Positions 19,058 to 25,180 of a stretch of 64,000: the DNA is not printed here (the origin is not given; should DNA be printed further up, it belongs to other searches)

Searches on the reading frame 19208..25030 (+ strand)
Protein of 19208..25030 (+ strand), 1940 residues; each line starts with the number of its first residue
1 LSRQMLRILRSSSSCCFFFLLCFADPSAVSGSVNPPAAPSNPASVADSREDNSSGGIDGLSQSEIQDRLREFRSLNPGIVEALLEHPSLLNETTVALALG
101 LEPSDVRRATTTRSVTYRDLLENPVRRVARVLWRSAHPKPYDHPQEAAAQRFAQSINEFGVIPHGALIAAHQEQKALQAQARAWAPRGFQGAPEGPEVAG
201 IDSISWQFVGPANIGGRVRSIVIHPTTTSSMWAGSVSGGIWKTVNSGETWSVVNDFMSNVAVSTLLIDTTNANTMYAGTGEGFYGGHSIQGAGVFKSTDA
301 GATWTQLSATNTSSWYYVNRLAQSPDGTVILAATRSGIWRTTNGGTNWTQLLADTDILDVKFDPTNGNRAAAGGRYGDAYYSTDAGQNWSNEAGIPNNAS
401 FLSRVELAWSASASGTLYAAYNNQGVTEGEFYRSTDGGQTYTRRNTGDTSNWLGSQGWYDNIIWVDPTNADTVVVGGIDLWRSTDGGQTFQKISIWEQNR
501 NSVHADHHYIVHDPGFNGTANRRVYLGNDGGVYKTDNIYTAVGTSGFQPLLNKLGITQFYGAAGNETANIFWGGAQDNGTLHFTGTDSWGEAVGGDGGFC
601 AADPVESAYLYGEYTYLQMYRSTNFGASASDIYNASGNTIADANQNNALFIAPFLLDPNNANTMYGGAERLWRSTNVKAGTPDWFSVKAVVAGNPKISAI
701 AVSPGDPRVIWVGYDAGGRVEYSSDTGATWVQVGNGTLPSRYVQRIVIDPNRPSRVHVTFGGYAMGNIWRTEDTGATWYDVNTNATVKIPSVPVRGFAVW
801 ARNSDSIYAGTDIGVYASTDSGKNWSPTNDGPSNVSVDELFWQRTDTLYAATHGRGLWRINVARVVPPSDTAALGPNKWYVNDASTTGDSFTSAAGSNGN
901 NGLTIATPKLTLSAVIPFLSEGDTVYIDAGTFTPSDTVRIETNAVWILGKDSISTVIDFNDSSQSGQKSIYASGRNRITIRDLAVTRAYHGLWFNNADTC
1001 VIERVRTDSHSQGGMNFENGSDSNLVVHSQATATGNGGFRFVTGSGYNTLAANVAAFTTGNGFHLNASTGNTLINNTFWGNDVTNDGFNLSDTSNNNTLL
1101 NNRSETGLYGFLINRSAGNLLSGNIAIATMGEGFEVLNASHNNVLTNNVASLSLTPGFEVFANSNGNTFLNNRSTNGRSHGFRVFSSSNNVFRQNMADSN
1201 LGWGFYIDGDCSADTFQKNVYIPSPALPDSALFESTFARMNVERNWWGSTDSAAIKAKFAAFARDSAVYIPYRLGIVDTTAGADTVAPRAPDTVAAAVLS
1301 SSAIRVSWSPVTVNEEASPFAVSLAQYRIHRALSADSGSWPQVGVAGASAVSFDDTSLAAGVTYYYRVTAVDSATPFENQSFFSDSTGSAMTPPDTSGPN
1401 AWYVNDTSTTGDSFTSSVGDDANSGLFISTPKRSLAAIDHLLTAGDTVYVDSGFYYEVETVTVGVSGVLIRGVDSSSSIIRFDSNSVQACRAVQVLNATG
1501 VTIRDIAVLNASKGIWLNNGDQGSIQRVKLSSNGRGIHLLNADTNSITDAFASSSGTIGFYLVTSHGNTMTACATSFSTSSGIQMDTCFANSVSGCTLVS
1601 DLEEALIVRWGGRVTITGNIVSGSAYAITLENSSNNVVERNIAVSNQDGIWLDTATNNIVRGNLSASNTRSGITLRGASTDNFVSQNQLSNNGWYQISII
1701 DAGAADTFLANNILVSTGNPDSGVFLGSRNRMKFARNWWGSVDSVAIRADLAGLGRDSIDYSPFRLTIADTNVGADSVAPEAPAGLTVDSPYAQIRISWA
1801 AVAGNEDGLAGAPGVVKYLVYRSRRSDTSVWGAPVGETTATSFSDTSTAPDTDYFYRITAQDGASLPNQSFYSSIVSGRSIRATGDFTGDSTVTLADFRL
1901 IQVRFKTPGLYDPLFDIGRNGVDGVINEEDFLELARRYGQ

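Call 50: search_protein_families(library=pfam, proteins=[window:19208-25030:+], max_evalue=0.001)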
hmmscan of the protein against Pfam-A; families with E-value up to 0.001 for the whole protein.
window:19208-25030:+ (1940 aa): 4 families
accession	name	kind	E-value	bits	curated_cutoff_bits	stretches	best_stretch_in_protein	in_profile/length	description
PF05048.19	NosD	-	9.6e-38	130.2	23.6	4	1600-1747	35-178/212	Periplasmic copper-binding protein (NosD)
PF13229.12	Beta_helix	-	1.4e-32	113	25.9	5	1581-1737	1-156/158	Right handed beta helix region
PF15902.12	Sortilin-Vps10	-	4.5e-23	82.2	33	2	338-443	3-111/446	Sortilin, neurotensin receptor 3,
PF00041.27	fn3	-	2.6e-05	24.8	25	0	1290-1374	2-72/84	Fibronectin type III domain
